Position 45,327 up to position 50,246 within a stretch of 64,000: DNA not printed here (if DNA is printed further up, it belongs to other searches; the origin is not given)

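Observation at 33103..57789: A ~24.6 kb tightly packed one-strand locus joins a giant anchored subtilase and three adhesin-like lipoproteins to an oversized Opp-type importer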

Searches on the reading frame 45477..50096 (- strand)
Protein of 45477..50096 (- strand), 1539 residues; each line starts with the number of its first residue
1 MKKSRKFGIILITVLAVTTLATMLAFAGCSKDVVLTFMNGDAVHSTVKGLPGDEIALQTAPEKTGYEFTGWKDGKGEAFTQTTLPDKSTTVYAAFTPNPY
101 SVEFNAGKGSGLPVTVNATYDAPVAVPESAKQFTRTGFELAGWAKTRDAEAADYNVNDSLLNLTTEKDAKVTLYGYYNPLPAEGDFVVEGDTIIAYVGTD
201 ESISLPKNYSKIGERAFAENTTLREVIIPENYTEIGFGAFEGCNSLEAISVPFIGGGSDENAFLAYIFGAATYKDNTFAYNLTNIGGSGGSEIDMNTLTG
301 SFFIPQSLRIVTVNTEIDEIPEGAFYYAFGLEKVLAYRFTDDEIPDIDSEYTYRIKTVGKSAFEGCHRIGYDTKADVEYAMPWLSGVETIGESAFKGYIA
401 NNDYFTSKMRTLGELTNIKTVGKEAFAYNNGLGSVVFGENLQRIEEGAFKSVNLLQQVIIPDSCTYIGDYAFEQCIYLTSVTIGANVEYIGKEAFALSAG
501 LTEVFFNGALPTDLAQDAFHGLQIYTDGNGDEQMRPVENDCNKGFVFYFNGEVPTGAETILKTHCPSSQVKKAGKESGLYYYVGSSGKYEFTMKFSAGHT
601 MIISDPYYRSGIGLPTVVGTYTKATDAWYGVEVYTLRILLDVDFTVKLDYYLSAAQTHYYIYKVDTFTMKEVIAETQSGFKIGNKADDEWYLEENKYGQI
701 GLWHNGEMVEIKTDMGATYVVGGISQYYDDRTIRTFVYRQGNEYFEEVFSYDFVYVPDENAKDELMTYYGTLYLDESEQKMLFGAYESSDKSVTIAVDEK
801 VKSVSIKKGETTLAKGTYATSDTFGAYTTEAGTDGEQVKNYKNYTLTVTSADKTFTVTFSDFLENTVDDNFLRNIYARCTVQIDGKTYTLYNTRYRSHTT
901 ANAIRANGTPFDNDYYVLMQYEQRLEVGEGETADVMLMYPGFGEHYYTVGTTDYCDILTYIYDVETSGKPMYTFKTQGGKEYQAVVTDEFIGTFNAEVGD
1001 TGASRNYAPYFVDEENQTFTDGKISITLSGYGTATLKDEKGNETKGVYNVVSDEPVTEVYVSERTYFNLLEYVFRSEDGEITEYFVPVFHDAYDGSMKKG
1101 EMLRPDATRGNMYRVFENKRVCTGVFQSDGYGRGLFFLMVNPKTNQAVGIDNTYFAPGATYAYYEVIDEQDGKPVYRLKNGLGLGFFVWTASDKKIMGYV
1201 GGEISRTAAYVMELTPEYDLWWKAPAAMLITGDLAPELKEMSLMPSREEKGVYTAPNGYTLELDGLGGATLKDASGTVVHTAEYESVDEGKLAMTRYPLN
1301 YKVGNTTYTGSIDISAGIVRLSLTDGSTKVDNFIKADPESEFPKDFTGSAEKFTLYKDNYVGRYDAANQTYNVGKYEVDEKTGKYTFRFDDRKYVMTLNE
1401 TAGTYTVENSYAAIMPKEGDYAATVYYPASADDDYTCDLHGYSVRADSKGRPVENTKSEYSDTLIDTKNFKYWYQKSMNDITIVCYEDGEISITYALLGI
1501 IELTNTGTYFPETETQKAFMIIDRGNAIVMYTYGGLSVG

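Call 4: search_protein_families(library=pfam, proteins=[window:45477-50096:-], max_evalue=0.01)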
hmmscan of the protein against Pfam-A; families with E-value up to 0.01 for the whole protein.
window:45477-50096:- (1539 aa): 3 families
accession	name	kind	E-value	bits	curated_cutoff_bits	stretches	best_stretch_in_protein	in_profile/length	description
PF13306.12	LRR_5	-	9e-36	123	27.7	2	410-521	14-122/127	BspA type Leucine rich repeat region (6 copies)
PF09479.16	Flg_new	-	5.7e-10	39.6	27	2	39-93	8-64/65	Listeria-Bacteroides repeat domain (List_Bact_rpt)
PF18998.6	Flg_new_2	-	2.1e-05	24.9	23.6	1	50-98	20-72/73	Divergent InlB B-repeat domain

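Call 40: search_protein_families(library=ncbifam, proteins=[window:45477-50096:-], max_evalue=0.0001)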
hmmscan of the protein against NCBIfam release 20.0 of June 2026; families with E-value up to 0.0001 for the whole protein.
window:45477-50096:- (1539 aa): 1 family
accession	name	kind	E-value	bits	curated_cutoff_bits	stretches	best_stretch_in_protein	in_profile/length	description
NF047961.1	adhesin_HupY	equivalog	1.9e-12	46.1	1250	1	416-519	439-538/978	leucine-rich repeat adhesin HupY/LrrG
